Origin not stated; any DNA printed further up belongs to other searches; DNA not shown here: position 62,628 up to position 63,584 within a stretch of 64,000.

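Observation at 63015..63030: Second perfect parS embedded inside the yggS coding sequence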

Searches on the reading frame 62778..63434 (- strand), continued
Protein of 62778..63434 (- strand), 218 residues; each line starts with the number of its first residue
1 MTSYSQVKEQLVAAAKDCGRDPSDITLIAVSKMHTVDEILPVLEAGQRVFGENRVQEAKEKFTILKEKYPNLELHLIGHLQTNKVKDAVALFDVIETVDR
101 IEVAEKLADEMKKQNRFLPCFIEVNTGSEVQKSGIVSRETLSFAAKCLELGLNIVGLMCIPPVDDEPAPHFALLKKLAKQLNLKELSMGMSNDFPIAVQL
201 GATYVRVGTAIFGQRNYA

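Call 20: find_encoding_contigs(protein=P0011, flank=10000, max_places=3)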
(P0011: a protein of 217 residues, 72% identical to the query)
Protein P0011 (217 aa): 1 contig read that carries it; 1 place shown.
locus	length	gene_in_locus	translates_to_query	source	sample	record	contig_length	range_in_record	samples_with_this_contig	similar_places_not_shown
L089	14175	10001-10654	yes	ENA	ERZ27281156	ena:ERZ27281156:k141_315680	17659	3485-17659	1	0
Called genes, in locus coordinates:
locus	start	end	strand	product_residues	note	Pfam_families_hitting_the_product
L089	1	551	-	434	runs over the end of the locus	PF13191:AAA_16 (faint), PF00004:AAA (weak), PF07728:AAA_5 (faint), PF07724:AAA_2, PF00004:AAA (weak), PF10431:ClpB_D2-small (weak)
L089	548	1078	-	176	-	PF00227:Proteasome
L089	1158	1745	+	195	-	PF00475:IGPD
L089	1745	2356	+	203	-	PF12682:Flavodoxin_4, PF12641:Flavodoxin_3 (faint), PF12724:Flavodoxin_5 (faint)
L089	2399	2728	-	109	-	PF21621:MPI_cupin_dom (faint), PF07883:Cupin_2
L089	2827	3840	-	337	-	-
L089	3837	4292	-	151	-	PF04390:LptE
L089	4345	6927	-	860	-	PF00133:tRNA-synt_1, PF01406:tRNA-synt_1e (faint), PF09334:tRNA-synt_1g, PF13603:tRNA-synt_1_2, PF00133:tRNA-synt_1, PF08264:Anticodon_1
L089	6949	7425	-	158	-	PF12100:DUF3576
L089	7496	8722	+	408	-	PF13609:Porin_4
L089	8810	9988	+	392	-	PF13609:Porin_4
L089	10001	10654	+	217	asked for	PF01168:Ala_racemase_N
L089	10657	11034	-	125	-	PF08378:NERD (weak), PF02021:UPF0102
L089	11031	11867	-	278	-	PF00590:TP_methylase, PF23016:RsmI_C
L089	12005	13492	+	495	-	PF04348:LppC, PF13458:Peripla_BP_6, PF01094:ANF_receptor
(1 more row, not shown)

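Call 21: find_encoding_contigs(protein=P0034, flank=10000, max_places=3)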
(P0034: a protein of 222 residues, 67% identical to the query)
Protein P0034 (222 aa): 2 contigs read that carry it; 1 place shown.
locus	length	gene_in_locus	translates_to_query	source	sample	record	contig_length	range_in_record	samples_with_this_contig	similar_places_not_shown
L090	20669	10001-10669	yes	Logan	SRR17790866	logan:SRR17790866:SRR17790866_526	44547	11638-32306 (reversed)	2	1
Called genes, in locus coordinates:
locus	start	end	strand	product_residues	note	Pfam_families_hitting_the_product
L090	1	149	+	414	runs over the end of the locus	PF06245:DUF1015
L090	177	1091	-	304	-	-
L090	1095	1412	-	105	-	-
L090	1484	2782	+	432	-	PF00206:Lyase_1, PF10397:ADSL_C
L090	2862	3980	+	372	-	-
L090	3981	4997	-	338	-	-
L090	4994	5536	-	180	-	-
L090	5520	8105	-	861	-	PF00133:tRNA-synt_1, PF01406:tRNA-synt_1e (faint), PF09334:tRNA-synt_1g, PF13603:tRNA-synt_1_2, PF00133:tRNA-synt_1, PF08264:Anticodon_1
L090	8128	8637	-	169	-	PF12100:DUF3576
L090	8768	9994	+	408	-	PF13609:Porin_4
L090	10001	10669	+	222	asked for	PF01168:Ala_racemase_N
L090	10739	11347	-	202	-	PF13505:OMP_b-brl, PF01617:Surface_Ag_2, PF02462:Opacity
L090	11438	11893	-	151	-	PF00588:SpoU_methylase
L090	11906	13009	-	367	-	PF01926:MMR_HSR1, PF02421:FeoB_N, PF06071:YchF-GTPase_C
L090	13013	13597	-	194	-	PF01195:Pept_tRNA_hydro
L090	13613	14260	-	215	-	PF01386:Ribosomal_L25p, PF14693:Ribosomal_TL5_C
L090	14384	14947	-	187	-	-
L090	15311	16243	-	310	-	PF13793:Pribosyltran_N, PF00156:Pribosyltran, PF14572:Pribosyl_synth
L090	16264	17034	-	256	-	PF02578:Cu-oxidase_4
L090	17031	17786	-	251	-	PF09835:DUF2062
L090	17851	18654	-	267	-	PF01790:LGT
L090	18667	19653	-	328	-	PF01073:3Beta_HSD (weak), PF01370:Epimerase, PF16363:GDP_Man_Dehyd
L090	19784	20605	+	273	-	PF03807:F420_oxidored, PF14748:P5CR_dimer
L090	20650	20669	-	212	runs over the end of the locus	PF01025:GrpE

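Call 22: find_encoding_contigs(protein=P0055, flank=10000, max_places=3)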
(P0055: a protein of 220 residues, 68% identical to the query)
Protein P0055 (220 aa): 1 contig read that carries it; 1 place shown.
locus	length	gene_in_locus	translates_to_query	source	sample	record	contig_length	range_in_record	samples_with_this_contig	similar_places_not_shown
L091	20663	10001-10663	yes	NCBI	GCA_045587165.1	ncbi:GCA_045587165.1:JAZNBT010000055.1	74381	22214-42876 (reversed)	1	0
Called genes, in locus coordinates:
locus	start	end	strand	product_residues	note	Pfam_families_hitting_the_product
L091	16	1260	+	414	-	PF06245:DUF1015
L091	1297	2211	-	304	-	-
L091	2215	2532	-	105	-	-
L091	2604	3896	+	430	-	PF00206:Lyase_1, PF10397:ADSL_C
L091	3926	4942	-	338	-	PF06144:DNA_pol3_delta (weak)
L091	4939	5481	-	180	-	-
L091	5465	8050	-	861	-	PF00133:tRNA-synt_1, PF01406:tRNA-synt_1e (faint), PF09334:tRNA-synt_1g, PF13603:tRNA-synt_1_2, PF00133:tRNA-synt_1, PF08264:Anticodon_1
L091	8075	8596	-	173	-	PF12100:DUF3576 (weak)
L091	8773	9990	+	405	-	PF13609:Porin_4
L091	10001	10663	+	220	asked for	PF01168:Ala_racemase_N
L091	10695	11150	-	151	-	PF00588:SpoU_methylase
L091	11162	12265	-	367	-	PF01926:MMR_HSR1, PF02421:FeoB_N, PF06071:YchF-GTPase_C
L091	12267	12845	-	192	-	PF01195:Pept_tRNA_hydro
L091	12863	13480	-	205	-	PF01386:Ribosomal_L25p, PF14693:Ribosomal_TL5_C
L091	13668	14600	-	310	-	PF13793:Pribosyltran_N, PF00156:Pribosyltran, PF14572:Pribosyl_synth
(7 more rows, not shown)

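Call 23: find_encoding_contigs(protein=P0061, flank=10000, max_places=3)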
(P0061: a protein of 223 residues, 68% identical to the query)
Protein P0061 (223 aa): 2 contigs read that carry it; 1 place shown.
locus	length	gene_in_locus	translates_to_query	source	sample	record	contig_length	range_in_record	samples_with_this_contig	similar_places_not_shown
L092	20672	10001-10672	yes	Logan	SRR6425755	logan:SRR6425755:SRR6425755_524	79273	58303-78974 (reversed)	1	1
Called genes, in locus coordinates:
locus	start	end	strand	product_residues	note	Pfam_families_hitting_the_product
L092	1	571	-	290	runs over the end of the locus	?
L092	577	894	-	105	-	-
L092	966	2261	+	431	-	PF00206:Lyase_1, PF10397:ADSL_C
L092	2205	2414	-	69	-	-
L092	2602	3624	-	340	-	-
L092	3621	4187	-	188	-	-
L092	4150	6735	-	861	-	PF00133:tRNA-synt_1, PF09334:tRNA-synt_1g, PF13603:tRNA-synt_1_2, PF00133:tRNA-synt_1, PF08264:Anticodon_1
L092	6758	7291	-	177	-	PF12100:DUF3576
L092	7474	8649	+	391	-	PF13609:Porin_4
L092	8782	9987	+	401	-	PF13609:Porin_4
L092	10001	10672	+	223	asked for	PF01168:Ala_racemase_N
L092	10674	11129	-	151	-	PF00588:SpoU_methylase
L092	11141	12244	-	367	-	PF01926:MMR_HSR1, PF02421:FeoB_N, PF06071:YchF-GTPase_C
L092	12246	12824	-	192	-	PF01195:Pept_tRNA_hydro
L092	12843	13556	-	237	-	PF01386:Ribosomal_L25p, PF14693:Ribosomal_TL5_C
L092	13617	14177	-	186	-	-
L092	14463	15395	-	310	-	PF13793:Pribosyltran_N, PF00156:Pribosyltran, PF14572:Pribosyl_synth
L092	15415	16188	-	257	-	PF02578:Cu-oxidase_4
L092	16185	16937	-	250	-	PF09835:DUF2062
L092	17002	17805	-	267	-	PF01790:LGT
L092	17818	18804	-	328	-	PF01073:3Beta_HSD (weak), PF01370:Epimerase, PF16363:GDP_Man_Dehyd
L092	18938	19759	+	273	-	PF03807:F420_oxidored, PF14748:P5CR_dimer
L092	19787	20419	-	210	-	PF01025:GrpE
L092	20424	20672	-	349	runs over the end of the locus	PF01628:HrcA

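Call 24: find_encoding_contigs(protein=P0077, flank=10000, max_places=2)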
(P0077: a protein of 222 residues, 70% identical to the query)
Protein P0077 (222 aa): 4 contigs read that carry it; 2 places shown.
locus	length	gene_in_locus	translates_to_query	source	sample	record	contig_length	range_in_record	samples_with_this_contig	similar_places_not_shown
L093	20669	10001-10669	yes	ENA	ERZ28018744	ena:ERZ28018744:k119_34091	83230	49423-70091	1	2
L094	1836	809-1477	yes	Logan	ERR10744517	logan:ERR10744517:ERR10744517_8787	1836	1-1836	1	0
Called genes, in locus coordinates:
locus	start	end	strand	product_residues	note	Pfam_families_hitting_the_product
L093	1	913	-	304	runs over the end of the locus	-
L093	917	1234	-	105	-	-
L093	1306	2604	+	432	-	PF00206:Lyase_1, PF10397:ADSL_C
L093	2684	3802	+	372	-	-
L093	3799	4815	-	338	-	-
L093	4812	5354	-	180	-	-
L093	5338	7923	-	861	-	PF00133:tRNA-synt_1, PF01406:tRNA-synt_1e (faint), PF09334:tRNA-synt_1g, PF13603:tRNA-synt_1_2, PF00133:tRNA-synt_1, PF08264:Anticodon_1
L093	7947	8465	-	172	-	PF12100:DUF3576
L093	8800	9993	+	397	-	PF13609:Porin_4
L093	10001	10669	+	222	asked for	PF01168:Ala_racemase_N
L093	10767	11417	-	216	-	PF01617:Surface_Ag_2, PF13505:OMP_b-brl, PF02462:Opacity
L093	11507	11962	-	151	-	PF00588:SpoU_methylase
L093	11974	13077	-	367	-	PF01926:MMR_HSR1, PF02421:FeoB_N, PF06071:YchF-GTPase_C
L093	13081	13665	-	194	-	PF01195:Pept_tRNA_hydro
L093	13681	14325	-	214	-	PF01386:Ribosomal_L25p, PF14693:Ribosomal_TL5_C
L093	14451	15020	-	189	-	-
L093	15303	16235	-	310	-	PF13793:Pribosyltran_N, PF00156:Pribosyltran, PF14572:Pribosyl_synth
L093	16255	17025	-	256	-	PF02578:Cu-oxidase_4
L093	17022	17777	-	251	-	PF09835:DUF2062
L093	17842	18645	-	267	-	PF01790:LGT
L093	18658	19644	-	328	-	PF01073:3Beta_HSD (weak), PF01370:Epimerase, PF16363:GDP_Man_Dehyd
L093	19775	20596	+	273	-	PF03807:F420_oxidored, PF14748:P5CR_dimer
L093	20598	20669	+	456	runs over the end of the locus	PF01554:MatE, PF01943:Polysacc_synt (weak), PF01554:MatE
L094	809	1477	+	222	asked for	PF01168:Ala_racemase_N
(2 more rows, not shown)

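Call 25: find_encoding_contigs(protein=P0091, flank=10000, max_places=2)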
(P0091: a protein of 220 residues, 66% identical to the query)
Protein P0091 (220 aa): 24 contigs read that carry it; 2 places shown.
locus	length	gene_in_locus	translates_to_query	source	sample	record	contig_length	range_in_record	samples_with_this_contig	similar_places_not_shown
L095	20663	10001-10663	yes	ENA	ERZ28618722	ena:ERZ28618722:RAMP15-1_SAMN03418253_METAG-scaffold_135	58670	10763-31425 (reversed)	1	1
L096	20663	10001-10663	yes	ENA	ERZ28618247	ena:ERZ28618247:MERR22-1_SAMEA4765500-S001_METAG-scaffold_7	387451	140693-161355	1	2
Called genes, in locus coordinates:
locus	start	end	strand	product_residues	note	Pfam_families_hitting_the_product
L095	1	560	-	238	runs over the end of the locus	PF01138:RNase_PH, PF03725:RNase_PH_C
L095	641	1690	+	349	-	PF01628:HrcA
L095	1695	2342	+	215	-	PF01025:GrpE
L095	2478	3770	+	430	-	PF00206:Lyase_1, PF10397:ADSL_C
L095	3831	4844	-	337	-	-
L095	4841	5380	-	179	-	PF04390:LptE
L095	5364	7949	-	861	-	PF00133:tRNA-synt_1, PF01406:tRNA-synt_1e (faint), PF09334:tRNA-synt_1g, PF13603:tRNA-synt_1_2, PF00133:tRNA-synt_1, PF08264:Anticodon_1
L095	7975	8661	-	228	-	PF12100:DUF3576 (weak)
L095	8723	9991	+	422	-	-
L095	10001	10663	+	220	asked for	PF01168:Ala_racemase_N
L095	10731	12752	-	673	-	PF13365:Trypsin_2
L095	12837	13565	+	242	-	PF00977:His_biosynth, PF01207:Dus (faint)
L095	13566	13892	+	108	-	PF01503:PRA-PH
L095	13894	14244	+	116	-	PF11969:DcpS_C, PF01230:HIT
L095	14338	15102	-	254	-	PF01613:Flavin_Reduct, PF23458:DUF7130 (faint), PF21349:RUBY_RBDX, PF00301:Rubredoxin (weak), PF21349:RUBY_RBDX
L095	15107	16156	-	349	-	PF01168:Ala_racemase_N, PF00842:Ala_racemase_C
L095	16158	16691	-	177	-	PF13505:OMP_b-brl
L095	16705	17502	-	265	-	PF01113:DapB_N, PF05173:DapB_C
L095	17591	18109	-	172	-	PF00583:Acetyltransf_1, PF13508:Acetyltransf_7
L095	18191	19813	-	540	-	PF12796:Ank_2, PF13606:Ank_3 (faint), PF13857:Ank_5 (weak), PF00023:Ank, PF12796:Ank_2, PF00023:Ank, PF13637:Ank_4 (weak), PF13857:Ank_5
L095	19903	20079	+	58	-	PF01381:HTH_3, PF12844:HTH_19 (weak), PF13560:HTH_31 (weak)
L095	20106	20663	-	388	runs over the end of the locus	PF00226:DnaJ, PF01556:DnaJ_C, PF27659:CHP02642 (faint), PF00684:DnaJ_CXXCXGXG, PF27439:DnaJ_C_2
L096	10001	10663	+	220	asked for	PF01168:Ala_racemase_N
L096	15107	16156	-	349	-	PF01168:Ala_racemase_N, PF00842:Ala_racemase_C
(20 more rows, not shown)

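Call 26: find_encoding_contigs(protein=P0093, flank=10000, max_places=2)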
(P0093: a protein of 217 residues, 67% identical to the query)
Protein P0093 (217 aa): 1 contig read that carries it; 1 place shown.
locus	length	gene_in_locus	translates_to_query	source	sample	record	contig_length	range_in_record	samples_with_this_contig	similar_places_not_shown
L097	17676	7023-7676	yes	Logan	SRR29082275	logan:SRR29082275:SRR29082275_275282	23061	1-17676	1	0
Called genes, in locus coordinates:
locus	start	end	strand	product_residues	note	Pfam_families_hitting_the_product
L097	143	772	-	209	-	-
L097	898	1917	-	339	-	-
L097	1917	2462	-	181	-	PF04390:LptE (faint)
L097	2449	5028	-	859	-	PF00133:tRNA-synt_1, PF01406:tRNA-synt_1e (faint), PF09334:tRNA-synt_1g, PF13603:tRNA-synt_1_2, PF00133:tRNA-synt_1, PF08264:Anticodon_1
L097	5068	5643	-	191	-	PF12100:DUF3576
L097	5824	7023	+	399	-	PF13609:Porin_4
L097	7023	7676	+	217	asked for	PF01168:Ala_racemase_N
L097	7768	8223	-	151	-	PF00588:SpoU_methylase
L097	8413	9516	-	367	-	PF01926:MMR_HSR1, PF02421:FeoB_N, PF06071:YchF-GTPase_C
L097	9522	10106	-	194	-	PF01195:Pept_tRNA_hydro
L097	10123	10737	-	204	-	PF01386:Ribosomal_L25p, PF14693:Ribosomal_TL5_C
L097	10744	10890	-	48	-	-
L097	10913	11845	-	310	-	PF13793:Pribosyltran_N, PF00156:Pribosyltran, PF14572:Pribosyl_synth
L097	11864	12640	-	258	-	PF02578:Cu-oxidase_4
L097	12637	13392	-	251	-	PF09835:DUF2062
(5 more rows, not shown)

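Call 28: find_related_loci(query=window:62778-63434:-, collection=metagenome_contigs, flank=3000)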
Query window:62778-63434:- (218 aa) in metagenome_contigs; peptide patterns used: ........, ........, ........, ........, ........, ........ (x = any residue, [..] = any of these).
600 stretches matched a pattern (row limit reached: there are more); 552 encode a relative of the query (tblastn E <= 1e-3); the best 80 are kept; 80 distinct loci.
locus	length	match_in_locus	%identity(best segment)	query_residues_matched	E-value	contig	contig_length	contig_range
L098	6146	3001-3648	72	1-218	4e-106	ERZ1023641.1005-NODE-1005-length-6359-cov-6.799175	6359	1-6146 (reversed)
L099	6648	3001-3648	71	1-218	3e-105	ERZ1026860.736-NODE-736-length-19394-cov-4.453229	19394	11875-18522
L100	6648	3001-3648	72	1-218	2e-103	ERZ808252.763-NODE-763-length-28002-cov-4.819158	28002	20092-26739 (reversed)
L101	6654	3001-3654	70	1-218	2e-103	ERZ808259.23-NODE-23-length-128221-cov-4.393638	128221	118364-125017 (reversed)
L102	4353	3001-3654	66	1-218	2e-99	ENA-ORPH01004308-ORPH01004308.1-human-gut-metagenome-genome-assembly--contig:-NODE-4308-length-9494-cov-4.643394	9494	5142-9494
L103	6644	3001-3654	67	1-218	2e-99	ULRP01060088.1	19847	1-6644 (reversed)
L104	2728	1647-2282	69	7-218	1e-99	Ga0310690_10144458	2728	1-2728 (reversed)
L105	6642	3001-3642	65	3-215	5e-94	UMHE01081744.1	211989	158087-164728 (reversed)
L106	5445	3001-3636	61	7-217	2e-84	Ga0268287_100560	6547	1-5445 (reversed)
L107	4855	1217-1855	61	6-217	1e-82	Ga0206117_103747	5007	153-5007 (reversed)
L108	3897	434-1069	62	5-215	9e-82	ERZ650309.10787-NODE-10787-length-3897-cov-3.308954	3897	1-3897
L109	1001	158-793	61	5-215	5e-88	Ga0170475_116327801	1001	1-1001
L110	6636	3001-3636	61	7-217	9e-81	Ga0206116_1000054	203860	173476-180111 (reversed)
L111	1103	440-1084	57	3-216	6e-87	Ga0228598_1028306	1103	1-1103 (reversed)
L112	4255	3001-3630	60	7-215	3e-80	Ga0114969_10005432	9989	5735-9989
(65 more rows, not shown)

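Call 42: search_solved_structures(query=window:62778-63434:-, show_alignments=1)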
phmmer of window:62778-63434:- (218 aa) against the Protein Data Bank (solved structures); distinct sequences matched with E-value up to 0.001: 16.
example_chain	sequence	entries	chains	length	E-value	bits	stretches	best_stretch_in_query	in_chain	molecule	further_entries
3r79_A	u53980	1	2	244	1.9e-70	240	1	6-215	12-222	uncharacterized protein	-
1w8g_A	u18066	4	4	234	4.5e-38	134.3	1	4-218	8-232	HYPOTHETICAL UPF0001 PROTEIN YGGS | Pyridoxal phosphate homeostasis protein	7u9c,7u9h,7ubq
7uat_A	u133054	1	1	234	3.2e-37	131.6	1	4-218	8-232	Pyridoxal phosphate homeostasis protein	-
7uau_A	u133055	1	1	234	3.2e-37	131.6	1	4-218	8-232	Pyridoxal phosphate homeostasis protein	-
7ub4_A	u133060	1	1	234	4.3e-37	131.2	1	4-218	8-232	Pyridoxal phosphate homeostasis protein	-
7ub8_A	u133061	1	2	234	4.3e-37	131.2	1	4-218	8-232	Pyridoxal phosphate homeostasis protein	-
7uax_A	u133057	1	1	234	4.3e-37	131.1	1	4-218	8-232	Pyridoxal phosphate homeostasis protein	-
7ubp_A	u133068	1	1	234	2.2e-36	128.9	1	4-218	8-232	Pyridoxal phosphate homeostasis protein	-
7ygf_A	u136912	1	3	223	2.2e-33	119.1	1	9-212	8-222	Pyridoxal phosphate homeostasis protein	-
6kzw_A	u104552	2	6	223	1.1e-32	116.7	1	9-212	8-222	Pyridoxal phosphate homeostasis protein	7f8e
3sy1_A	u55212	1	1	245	1.1e-31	113.5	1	4-218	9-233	UPF0001 protein yggS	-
5nlc_A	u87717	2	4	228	9e-29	104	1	20-216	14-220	PipY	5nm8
3cpg_A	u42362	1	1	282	5.4e-27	98.2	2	71-217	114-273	Uncharacterized protein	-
1ct5_A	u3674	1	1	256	1e-23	87.5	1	3-215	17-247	PROTEIN (YEAST HYPOTHETICAL PROTEIN, SELENOMET)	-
1b54_A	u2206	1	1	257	1.1e-23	87.4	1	3-215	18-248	YEAST HYPOTHETICAL PROTEIN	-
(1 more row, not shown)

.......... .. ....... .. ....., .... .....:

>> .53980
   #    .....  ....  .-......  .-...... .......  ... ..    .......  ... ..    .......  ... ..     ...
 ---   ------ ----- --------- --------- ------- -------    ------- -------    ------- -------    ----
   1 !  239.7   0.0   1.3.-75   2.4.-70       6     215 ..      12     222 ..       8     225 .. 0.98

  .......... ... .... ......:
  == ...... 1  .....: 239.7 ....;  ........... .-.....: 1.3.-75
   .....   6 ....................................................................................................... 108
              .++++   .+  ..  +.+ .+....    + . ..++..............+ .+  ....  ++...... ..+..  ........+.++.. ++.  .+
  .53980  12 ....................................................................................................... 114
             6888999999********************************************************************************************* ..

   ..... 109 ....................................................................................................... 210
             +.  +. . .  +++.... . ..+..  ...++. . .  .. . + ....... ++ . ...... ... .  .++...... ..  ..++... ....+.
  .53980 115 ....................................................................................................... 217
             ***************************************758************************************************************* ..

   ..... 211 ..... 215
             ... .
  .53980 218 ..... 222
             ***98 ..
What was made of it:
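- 62778..63434 (-): yggS (PLP-homeostasis protein family, 218 aa), the gene that hosts the site. PDB 3r79 and 1w8g (call 42).
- On YggS / PLP-homeostasis protein family (host gene): E. coli YggS 1w8g at 4.5e-38 (call 42).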

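Call 56: list_cluster_members(proteins=[P0001, P0055, P0091, P0057])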
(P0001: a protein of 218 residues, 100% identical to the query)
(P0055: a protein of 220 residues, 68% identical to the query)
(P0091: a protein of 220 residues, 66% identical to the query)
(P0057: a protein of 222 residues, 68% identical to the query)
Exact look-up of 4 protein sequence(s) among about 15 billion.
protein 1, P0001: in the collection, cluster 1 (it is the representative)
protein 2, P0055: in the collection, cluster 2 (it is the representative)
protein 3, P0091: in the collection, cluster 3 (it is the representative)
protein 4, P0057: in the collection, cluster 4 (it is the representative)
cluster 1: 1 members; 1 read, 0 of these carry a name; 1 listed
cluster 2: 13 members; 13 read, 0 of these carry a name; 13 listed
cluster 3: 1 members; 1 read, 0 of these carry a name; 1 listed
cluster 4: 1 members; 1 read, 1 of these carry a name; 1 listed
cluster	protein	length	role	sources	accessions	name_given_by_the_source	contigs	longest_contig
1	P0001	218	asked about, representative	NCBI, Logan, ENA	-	-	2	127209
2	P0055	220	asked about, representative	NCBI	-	-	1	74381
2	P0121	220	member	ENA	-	-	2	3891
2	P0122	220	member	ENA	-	-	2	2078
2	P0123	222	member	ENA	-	-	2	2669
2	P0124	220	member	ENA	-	-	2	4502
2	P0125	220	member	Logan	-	-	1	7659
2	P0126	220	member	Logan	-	-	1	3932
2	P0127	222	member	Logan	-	-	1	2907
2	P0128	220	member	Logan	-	-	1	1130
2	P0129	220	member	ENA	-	-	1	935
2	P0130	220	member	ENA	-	-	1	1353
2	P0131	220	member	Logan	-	-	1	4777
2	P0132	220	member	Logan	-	-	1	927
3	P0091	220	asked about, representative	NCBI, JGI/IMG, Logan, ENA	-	-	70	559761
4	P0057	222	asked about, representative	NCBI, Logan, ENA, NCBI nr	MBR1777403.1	MAG: YggS family pyridoxal phosphate-dependent enzyme [Alphaproteobacteria bacterium] | YggS family pyridoxal phosphate-dependent enzyme [Alphaproteobacteria bacterium]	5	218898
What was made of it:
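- Tried and rejected: The cluster look-up gave no taxon beyond 'Alphaproteobacteria bacterium' (call 56).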
